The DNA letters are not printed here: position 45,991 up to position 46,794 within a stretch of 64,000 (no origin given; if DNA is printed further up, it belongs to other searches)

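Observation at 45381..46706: Two-gene DUF4256 and TIR-like insert with E. coli-style expression signals inside the glycosylation locus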

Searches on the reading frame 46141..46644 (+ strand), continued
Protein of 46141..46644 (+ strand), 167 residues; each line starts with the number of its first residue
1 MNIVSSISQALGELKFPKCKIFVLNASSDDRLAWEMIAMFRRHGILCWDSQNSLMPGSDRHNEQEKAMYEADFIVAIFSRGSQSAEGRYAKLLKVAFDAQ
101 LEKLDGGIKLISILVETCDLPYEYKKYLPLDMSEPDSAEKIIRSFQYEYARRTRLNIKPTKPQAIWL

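Call 74: search_protein_families(library=padloc, alignment_id=A7, max_evalue=0.001)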
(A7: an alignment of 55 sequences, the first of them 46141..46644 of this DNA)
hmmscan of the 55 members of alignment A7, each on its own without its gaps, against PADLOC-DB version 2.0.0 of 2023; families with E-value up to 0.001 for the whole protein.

A. member 1, window:46141-46644:+ (167 aa): 0 families

B. families by the number of members that match (of 55 scanned): 3 families
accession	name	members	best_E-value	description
PDLC01247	DEDDh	1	1.3e-06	"CAS-I,CAS-II,CAS-III,CAS-IV,CAS-V,CAS-VI; associated"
PDLC04140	mad8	1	0.00049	mads_8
PDLC04764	PDC-M65A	1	0.00056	-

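Call 75: search_protein_families(library=pfam, alignment_id=A7, max_evalue=0.00001)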
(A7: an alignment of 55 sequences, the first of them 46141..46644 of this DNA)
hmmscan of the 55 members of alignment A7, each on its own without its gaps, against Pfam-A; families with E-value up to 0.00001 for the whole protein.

A. member 1, window:46141-46644:+ (167 aa): 1 family
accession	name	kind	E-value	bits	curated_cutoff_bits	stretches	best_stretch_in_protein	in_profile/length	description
PF13676.11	TIR_2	-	9.3e-09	36.3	28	1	21-136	1-116/122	TIR domain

B. families by the number of members that match (of 55 scanned): 45 families (the first 25 are shown)
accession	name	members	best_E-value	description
PF00535.33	Glycos_transf_2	9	1.6e-31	Glycosyl transferase family 2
PF13231.12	PMT_2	7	1.2e-12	Dolichyl-phosphate-mannose-protein mannosyltransferase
PF13641.12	Glyco_tranf_2_3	3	2.9e-11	Glycosyltransferase like family 2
PF16363.11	GDP_Man_Dehyd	2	1.8e-82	GDP-mannose 4,6 dehydratase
PF01370.27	Epimerase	2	4.2e-65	NAD dependent epimerase/dehydratase family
PF04321.23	RmlD_sub_bind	2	4.9e-35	RmlD substrate binding domain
PF00534.26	Glycos_transf_1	2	1.2e-21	Glycosyl transferases group 1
PF07993.18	NAD_binding_4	2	2.2e-19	Male sterility protein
PF13692.12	Glyco_trans_1_4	2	3e-15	Glycosyl transferases group 1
PF13439.12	Glyco_transf_4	2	3.4e-13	Glycosyltransferase Family 4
PF13704.12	Glyco_tranf_2_4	2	1.7e-06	Glycosyl transferase family 2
PF00437.27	T2SSE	1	4.2e-128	Type II/IV secretion system protein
PF14066.11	DUF4256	1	6.9e-86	Protein of unknown function (DUF4256)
PF01746.26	tRNA_m1G_MT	1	7.5e-53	tRNA (Guanine-1)-methyltransferase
PF13440.11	Polysacc_synt_3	1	7.2e-50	Polysaccharide biosynthesis protein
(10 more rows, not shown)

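Call 80: find_related_loci(query=A1, collection=viral_contigs, flank=6000)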
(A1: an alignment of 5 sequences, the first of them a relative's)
Query A1 (167 aa) in viral_contigs; peptide patterns used: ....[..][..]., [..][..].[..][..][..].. (x = any residue, [..] = any of these).
57 stretches matched a pattern, but none encodes a relative of the query by tblastn (E <= 1e-3).

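Call 81: find_encoding_contigs(protein=P0159, flank=5000, max_places=2)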
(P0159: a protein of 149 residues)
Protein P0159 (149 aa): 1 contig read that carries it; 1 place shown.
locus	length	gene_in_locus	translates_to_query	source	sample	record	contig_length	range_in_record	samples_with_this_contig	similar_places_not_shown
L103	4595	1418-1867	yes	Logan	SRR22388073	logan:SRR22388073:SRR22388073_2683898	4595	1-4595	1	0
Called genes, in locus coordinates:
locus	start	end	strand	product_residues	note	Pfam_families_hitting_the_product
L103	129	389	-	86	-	-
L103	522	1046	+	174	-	-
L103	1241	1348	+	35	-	-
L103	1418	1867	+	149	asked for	PF13676:TIR_2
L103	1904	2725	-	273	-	PF03734:YkuD (weak)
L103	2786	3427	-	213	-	PF09335:VTT_dom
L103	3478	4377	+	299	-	PF03690:MYG1_exonuc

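Call 86: search_protein_families(library=padloc, proteins=[L002:10472-10843:-, L006:9583-9951:-, L006:8819-9376:+, L007:7262-7786:+, L002:11139-11636:+, L002:9402-9683:-, L002:8634-9275:+, L090:7252-7767:+, L090:9762-10553:-, L090:10550-12382:-], max_evalue=0.01)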
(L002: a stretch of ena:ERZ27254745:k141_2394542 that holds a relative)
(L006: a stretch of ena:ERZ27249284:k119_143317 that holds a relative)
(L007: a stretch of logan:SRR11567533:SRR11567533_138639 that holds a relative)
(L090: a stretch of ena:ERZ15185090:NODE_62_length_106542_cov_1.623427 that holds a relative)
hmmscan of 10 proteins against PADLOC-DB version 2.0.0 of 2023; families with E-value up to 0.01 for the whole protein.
L002:10472-10843:- (123 aa): 0 families

L006:9583-9951:- (122 aa): 0 families

L006:8819-9376:+ (185 aa): 0 families

L007:7262-7786:+ (174 aa): 0 families

L002:11139-11636:+ (165 aa): 0 families

L002:9402-9683:- (93 aa): 0 families

L002:8634-9275:+ (213 aa): 1 family
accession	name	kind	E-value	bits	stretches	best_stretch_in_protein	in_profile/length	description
PDLC04134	mad2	-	2e-11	41.4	1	16-139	276-399/492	mads_2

L090:7252-7767:+ (171 aa): 1 family
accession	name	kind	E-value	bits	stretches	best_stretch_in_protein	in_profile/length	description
PDLC04899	PDC-S07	-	1.9e-12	45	1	12-127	7-116/135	-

L090:9762-10553:- (263 aa): 0 families

L090:10550-12382:- (610 aa): 133 families (the best 25 are shown)
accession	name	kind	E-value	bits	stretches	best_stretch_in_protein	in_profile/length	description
PDLC02358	Old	-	2.3e-28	97.4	2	294-467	272-448/578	Old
PDLC02979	AriA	-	1e-25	89.3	1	1-350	1-373/373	-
PDLC00075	GajA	-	7.7e-22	75.5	1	264-486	231-439/536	AAA ATPase domain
PDLC00067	GajA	-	2.7e-20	70.4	2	284-606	284-602/604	AAA ATPase domain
PDLC02980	AriA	-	9.2e-19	66.5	1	26-351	1-304/304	-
PDLC00086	GajA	-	1.3e-18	65.1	2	308-606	305-577/600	AAA ATPase domain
PDLC00091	GajA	-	4.4e-18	63.4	2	308-427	298-416/627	AAA ATPase domain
PDLC00069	GajA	-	9.5e-18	62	2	310-427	338-460/687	AAA ATPase domain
PDLC00092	GajA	-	1.7e-17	61.2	2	305-425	310-428/604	AAA ATPase domain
PDLC02915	ATPase-Toprim_I-B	-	1.6e-16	58.3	2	279-414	231-360/623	-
PDLC00078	GajA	-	1.7e-16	58.1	2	280-436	295-445/580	AAA ATPase domain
PDLC00096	GajA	-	3.9e-16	56.9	2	273-428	255-412/630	AAA ATPase domain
PDLC00278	PtuA1|PtuA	-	4.2e-16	57.3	2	309-372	290-353/436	AAA ATPase domain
PDLC00271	PtuA1|PtuA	-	6.4e-16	56.9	2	309-369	281-342/421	AAA ATPase domain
PDLC00289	PtuA1|PtuA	-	6.9e-16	56.3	2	302-365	244-307/404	AAA ATPase domain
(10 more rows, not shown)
